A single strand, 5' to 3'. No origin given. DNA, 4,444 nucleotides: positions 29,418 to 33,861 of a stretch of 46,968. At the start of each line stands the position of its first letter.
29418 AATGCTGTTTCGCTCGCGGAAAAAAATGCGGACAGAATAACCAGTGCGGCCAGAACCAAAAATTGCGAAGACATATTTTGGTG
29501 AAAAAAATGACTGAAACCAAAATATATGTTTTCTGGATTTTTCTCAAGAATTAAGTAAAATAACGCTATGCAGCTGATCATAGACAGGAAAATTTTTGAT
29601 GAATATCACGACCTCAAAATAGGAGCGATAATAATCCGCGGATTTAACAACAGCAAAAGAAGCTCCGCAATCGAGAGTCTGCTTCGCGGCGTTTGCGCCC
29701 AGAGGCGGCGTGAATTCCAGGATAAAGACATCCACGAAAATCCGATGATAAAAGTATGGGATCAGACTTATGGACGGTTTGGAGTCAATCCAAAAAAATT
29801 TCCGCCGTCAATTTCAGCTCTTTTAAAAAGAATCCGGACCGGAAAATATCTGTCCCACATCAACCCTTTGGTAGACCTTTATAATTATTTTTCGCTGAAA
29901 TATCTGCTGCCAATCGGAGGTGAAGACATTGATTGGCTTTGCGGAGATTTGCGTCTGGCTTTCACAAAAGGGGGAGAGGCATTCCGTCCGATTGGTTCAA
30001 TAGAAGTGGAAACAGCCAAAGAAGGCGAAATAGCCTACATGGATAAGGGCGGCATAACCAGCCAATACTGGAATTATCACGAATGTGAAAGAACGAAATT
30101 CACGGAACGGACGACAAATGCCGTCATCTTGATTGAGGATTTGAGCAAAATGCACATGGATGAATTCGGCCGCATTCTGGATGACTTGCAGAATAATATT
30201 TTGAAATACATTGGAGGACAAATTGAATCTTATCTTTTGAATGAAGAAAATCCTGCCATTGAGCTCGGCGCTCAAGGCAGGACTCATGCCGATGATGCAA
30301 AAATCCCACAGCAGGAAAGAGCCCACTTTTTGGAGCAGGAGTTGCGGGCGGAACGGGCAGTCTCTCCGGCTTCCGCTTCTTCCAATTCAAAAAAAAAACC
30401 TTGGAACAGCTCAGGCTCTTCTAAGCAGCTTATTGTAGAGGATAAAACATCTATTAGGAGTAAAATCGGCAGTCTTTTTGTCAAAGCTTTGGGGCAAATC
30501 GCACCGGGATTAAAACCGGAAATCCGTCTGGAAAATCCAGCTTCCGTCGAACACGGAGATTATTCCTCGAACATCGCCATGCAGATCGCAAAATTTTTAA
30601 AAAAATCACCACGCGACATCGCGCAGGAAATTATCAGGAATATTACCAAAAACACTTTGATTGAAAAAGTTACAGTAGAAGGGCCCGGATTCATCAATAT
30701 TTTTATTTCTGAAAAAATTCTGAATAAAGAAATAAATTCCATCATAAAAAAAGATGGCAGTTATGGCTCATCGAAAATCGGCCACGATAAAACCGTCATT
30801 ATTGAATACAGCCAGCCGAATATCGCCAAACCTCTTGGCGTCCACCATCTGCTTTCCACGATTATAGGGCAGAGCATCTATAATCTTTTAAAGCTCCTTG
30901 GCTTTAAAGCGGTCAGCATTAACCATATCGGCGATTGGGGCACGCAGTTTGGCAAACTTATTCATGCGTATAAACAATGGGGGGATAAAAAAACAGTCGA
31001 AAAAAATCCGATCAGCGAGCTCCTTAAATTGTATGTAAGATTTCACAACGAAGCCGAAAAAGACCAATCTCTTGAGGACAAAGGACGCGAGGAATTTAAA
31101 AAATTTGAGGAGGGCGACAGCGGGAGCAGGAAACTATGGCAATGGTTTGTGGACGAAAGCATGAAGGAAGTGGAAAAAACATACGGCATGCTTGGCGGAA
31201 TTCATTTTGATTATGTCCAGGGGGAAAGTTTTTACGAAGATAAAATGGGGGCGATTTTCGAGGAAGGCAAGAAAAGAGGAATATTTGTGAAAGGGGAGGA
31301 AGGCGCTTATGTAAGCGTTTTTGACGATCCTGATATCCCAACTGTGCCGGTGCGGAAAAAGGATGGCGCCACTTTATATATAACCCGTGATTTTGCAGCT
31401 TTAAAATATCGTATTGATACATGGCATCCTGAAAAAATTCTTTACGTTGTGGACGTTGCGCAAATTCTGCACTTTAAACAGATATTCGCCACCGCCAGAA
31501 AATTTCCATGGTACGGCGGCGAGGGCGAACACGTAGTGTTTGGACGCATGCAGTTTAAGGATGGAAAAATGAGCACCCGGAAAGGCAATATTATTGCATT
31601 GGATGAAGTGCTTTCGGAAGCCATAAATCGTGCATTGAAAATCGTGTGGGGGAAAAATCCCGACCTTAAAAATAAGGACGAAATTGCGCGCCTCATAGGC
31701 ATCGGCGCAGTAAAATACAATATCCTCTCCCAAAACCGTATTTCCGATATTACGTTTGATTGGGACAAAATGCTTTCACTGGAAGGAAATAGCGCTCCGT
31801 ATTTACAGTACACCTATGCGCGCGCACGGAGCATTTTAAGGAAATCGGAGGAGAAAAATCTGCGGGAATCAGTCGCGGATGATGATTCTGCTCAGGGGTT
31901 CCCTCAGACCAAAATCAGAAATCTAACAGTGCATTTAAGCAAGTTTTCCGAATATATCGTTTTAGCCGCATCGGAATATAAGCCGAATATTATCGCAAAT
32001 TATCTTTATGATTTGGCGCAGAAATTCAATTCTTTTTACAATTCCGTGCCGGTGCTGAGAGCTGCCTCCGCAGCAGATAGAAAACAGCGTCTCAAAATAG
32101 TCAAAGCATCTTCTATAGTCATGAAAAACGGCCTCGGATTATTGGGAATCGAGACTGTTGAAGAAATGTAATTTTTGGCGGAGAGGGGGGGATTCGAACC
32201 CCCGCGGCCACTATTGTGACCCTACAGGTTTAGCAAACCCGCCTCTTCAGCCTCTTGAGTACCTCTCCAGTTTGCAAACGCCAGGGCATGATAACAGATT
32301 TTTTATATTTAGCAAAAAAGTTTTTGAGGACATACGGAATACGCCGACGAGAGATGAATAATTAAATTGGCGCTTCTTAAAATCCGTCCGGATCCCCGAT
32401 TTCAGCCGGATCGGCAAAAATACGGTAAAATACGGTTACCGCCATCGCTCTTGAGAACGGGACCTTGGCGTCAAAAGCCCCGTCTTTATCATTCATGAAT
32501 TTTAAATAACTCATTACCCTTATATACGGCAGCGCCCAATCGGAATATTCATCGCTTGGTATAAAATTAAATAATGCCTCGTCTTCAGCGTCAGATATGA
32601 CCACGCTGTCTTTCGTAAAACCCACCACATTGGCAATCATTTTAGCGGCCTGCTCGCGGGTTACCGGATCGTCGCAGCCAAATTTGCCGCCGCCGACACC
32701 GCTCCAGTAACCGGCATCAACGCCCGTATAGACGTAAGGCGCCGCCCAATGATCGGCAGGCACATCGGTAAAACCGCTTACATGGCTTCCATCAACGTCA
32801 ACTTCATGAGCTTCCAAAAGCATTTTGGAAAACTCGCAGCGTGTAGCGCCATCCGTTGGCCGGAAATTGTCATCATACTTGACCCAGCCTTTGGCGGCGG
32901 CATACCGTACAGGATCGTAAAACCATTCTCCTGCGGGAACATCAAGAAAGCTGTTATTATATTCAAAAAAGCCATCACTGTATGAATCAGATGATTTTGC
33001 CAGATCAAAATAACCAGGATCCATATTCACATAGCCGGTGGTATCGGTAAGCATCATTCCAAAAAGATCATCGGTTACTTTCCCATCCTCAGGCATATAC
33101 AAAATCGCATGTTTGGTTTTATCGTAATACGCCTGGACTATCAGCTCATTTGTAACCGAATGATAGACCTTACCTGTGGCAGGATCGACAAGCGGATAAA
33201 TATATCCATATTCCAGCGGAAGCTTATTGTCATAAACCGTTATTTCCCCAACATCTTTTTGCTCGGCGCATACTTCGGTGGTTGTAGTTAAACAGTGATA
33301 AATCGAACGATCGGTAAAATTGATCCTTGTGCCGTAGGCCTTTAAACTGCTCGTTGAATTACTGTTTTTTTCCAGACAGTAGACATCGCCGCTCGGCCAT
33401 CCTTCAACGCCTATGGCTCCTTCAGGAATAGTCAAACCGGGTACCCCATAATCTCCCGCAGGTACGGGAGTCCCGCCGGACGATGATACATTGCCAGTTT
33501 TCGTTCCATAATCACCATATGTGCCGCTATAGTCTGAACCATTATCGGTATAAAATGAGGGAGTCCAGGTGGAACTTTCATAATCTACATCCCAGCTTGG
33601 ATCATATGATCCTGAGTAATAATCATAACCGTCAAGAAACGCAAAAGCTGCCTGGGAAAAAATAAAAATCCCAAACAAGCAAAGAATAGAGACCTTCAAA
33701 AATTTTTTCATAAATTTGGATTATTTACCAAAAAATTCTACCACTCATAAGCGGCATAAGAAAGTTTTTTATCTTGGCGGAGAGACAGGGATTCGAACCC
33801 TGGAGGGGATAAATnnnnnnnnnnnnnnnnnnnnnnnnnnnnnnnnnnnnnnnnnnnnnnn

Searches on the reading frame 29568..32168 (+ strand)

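Call 57: search_protein_families(library=pfam, proteins=[window:29568-32168:+], max_evalue=0.00001)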
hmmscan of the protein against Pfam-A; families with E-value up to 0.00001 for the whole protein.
window:29568-32168:+ (867 aa): 4 families
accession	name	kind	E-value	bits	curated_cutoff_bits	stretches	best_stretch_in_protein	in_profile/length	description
PF00750.26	tRNA-synt_1d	-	5.3e-86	289.2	23.3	1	389-732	2-349/349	tRNA synthetases class I (R), catalytic domain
PF05746.21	DALR_1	-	3.7e-33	114.5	22.3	1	746-867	1-117/117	DALR anticodon binding domain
PF03485.21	Arg_tRNA_synt_N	-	5.8e-25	88.2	21.5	1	302-380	5-85/85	Arginyl tRNA synthetase N terminal domain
PF03483.22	B3_4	-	5.5e-24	85.1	29.3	1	64-189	2-124/174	B3/4 domain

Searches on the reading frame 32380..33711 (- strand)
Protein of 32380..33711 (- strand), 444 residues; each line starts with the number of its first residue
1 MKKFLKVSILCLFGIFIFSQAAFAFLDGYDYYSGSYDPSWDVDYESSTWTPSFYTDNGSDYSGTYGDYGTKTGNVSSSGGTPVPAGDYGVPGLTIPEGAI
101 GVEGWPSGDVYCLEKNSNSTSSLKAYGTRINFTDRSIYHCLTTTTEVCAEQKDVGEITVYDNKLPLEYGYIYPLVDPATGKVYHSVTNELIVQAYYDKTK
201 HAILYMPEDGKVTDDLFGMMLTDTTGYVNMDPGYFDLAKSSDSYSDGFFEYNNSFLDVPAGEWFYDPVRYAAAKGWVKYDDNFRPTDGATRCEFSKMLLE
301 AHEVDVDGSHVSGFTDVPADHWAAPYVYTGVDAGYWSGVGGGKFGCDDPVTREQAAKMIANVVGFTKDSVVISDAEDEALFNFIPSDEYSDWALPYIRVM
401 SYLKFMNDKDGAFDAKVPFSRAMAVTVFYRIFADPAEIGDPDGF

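Call 57: search_protein_families(library=pfam, proteins=[window:32380-33711:-], max_evalue=0.00001)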
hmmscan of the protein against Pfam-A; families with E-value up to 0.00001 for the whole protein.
window:32380-33711:- (444 aa): 1 family
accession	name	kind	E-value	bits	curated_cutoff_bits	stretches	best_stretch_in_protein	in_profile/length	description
PF00395.25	SLH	-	5.1e-14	52.4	20.8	1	314-356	2-44/44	S-layer homology domain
